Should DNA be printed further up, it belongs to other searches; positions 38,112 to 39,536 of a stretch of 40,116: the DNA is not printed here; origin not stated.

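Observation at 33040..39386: CoA-centred minus-strand cluster: a split HGD-D (radical dehydratase-like) pair wired to a PHP phosphoesterase, an alpha-only ADP-forming CoA-ligase module, CoaE and a methyltransferase, with no activator ATPase in view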

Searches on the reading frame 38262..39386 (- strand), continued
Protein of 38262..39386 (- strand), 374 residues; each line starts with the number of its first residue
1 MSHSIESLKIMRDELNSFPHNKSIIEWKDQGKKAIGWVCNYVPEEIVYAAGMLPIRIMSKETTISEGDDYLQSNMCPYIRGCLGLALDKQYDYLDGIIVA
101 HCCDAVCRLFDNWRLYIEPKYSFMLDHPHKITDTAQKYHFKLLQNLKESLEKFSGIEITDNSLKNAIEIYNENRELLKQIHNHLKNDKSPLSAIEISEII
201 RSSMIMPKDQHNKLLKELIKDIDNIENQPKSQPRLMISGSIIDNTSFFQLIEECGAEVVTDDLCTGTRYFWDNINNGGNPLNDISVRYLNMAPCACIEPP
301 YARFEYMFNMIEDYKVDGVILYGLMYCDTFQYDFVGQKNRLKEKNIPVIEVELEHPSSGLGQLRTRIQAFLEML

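Call 80: search_protein_families(library=pfam, proteins=[L074:86-1954:-, L001:1232-2161:+, L047:5260-5961:-, L002:7875-9365:-], max_evalue=0.001)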
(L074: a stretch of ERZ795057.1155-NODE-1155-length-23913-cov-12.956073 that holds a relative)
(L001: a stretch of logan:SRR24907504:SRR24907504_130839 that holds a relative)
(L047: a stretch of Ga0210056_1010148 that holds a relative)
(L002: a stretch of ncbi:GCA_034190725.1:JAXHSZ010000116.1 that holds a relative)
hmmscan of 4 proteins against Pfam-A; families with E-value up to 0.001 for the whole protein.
L074:86-1954:- (622 aa): 4 families
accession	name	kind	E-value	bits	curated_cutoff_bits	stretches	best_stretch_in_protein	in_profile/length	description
PF13336.12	AcetylCoA_hyd_C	-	4.7e-44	150.5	23.7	1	276-428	1-154/154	Acetyl-CoA hydrolase/transferase C-terminal domain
PF02550.21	AcetylCoA_hydro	-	1.5e-15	58.2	24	1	20-185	21-191/198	Acetyl-CoA hydrolase/transferase N-terminal domain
PF00583.31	Acetyltransf_1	-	4.3e-08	33.9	20.7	1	527-598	40-113/116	Acetyltransferase (GNAT) family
PF13302.13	Acetyltransf_3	-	4.8e-06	27.7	25.4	1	466-598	4-134/138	Acetyltransferase (GNAT) domain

L001:1232-2161:+ (309 aa): 2 families
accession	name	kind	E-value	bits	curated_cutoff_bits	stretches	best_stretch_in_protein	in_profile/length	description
PF00753.33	Lactamase_B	-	4.1e-33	115.4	22.7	1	18-205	2-196/196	Metallo-beta-lactamase superfamily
PF19583.5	ODP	-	1.3e-09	38.7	27.2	1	25-164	7-136/194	ODP family beta lactamase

L047:5260-5961:- (233 aa): 2 families
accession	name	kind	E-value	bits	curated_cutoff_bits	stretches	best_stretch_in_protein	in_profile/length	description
PF00753.33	Lactamase_B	-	9e-15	55.6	22.7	2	16-82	9-80/196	Metallo-beta-lactamase superfamily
PF16123.11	HAGH_C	-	7.5e-08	33.1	25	1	156-212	1-63/83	Hydroxyacylglutathione hydrolase C-terminus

L002:7875-9365:- (496 aa): 4 families
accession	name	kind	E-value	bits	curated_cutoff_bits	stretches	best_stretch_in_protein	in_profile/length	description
PF13607.11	Succ_CoA_lig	-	2.5e-48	163.8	27.4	1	157-294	1-138/138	Succinyl-CoA ligase like flavodoxin domain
PF13380.12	CoA_binding_2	-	1.4e-20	74.3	22.8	1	15-140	1-114/116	CoA binding domain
PF02629.25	CoA_binding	-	7.6e-11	43.1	22.3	1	14-104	3-96/97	CoA binding domain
PF19045.5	Ligase_CoA_2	-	3.6e-09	37.3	23.7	1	307-385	4-78/162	Ligase-CoA domain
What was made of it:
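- Tried and rejected: The protein is an acetyl-CoA hydrolase/transferase-GNAT protein instead (call 80).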

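Call 88: search_protein_families(library=pfam, proteins=[L020:4142-4969:+, L020:5461-7164:+, L020:7182-7592:+, L020:7807-8601:+, L020:8605-9825:+, L020:11071-11595:+, L020:14517-15674:+, L020:15702-16859:+, L020:16807-17298:+, L020:17444-19009:-], max_evalue=0.001)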
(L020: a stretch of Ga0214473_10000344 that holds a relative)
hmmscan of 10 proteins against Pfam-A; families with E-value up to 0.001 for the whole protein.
L020:4142-4969:+ (275 aa): 2 families
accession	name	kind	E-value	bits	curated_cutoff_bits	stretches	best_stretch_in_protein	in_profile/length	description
PF00378.25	ECH_1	-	1.5e-61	208.3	27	1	24-274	3-250/251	Enoyl-CoA hydratase/isomerase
PF16113.10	ECH_2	-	8.3e-48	164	27.2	1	29-212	3-186/335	Enoyl-CoA hydratase/isomerase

L020:5461-7164:+ (567 aa): 1 family
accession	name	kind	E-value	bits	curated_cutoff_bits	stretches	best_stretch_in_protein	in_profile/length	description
PF01642.28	MM_CoA_mutase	-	1.6e-143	479.4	22.1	1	33-555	1-511/512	Methylmalonyl-CoA mutase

L020:7182-7592:+ (136 aa): 1 family
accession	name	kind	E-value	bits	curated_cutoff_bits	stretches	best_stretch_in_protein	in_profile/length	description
PF02310.24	B12-binding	-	9.1e-22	77.6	32.1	1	10-120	2-115/121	B12 binding domain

L020:7807-8601:+ (264 aa): 2 families
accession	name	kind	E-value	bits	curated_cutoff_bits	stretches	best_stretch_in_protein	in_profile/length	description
PF00378.25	ECH_1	-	2.3e-52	178.3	27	1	20-263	7-250/251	Enoyl-CoA hydratase/isomerase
PF16113.10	ECH_2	-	1e-23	84.8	27.2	1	26-192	8-177/335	Enoyl-CoA hydratase/isomerase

L020:8605-9825:+ (406 aa): 3 families
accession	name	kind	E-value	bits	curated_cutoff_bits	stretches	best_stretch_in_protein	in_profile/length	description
PF00108.29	Thiolase_N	-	1.2e-83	280.9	26.4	1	12-273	1-259/260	Thiolase, N-terminal domain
PF02803.24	Thiolase_C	-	7.6e-45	152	27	1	283-405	3-123/123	Thiolase, C-terminal domain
PF00109.32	ketoacyl-synt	-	3.5e-05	24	20.8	1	49-128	131-206/252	Beta-ketoacyl synthase, N-terminal domain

L020:11071-11595:+ (174 aa): 1 family
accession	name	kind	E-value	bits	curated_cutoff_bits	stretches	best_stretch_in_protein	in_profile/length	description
PF02572.21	CobA_CobO_BtuR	-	4.7e-64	216.2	25.7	1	2-173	1-171/172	ATP:corrinoid adenosyltransferase BtuR/CobO/CobP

L020:14517-15674:+ (385 aa): 5 families
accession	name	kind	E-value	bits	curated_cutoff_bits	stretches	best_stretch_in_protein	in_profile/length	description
PF00441.29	Acyl-CoA_dh_1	-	2.4e-56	190.5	22.4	1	232-378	1-147/150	Acyl-CoA dehydrogenase, C-terminal domain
PF02771.21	Acyl-CoA_dh_N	-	3.1e-29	102.1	22.9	1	7-119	1-113/113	Acyl-CoA dehydrogenase, N-terminal domain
PF08028.16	Acyl-CoA_dh_2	-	8.7e-26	91.2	22.7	1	249-369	3-133/134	Acyl-CoA dehydrogenase, C-terminal domain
PF02770.24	Acyl-CoA_dh_M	-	1.5e-24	86.4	33.3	1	125-220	3-97/97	Acyl-CoA dehydrogenase, middle domain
PF22924.1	ACOX_C_alpha1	-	1.3e-05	25.5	27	1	317-381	105-169/169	Acyl-CoA oxidase, C-alpha1 domain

L020:15702-16859:+ (385 aa): 5 families
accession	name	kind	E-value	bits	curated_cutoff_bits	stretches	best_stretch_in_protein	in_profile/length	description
PF22691.2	Thiolase_C_1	-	1.6e-50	171.1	28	1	241-383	3-143/144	Thiolase C-terminal domain-like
PF00108.29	Thiolase_N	-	3.2e-28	99.3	26.4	1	11-223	8-260/260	Thiolase, N-terminal domain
PF02803.24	Thiolase_C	-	2.7e-09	37.1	27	1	262-365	27-112/123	Thiolase, C-terminal domain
PF00109.32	ketoacyl-synt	-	3e-07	30.7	20.8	1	76-117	166-207/252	Beta-ketoacyl synthase, N-terminal domain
PF08545.16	ACP_syn_III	-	2.7e-06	27.6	24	0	80-131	3-54/80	3-Oxoacyl-[acyl-carrier-protein (ACP)] synthase III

L020:16807-17298:+ (163 aa): 2 families
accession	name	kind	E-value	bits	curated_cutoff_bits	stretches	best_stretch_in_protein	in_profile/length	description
PF01796.24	OB_ChsH2_C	-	1.5e-09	38.1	27.1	1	74-146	1-62/65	ChsH2, C-terminal OB-fold domain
PF12172.15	zf-ChsH2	-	7.8e-09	35.6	23.2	1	43-72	7-36/37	ChsH2, rubredoxin-like zinc ribbon domain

L020:17444-19009:- (521 aa): 0 families
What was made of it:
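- The nearest relatives sit in acyl-CoA catabolic clusters with enoyl-CoA hydratases, thiolases, acyl-CoA dehydrogenase and methylmalonyl-CoA mutase (L020, call 88).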
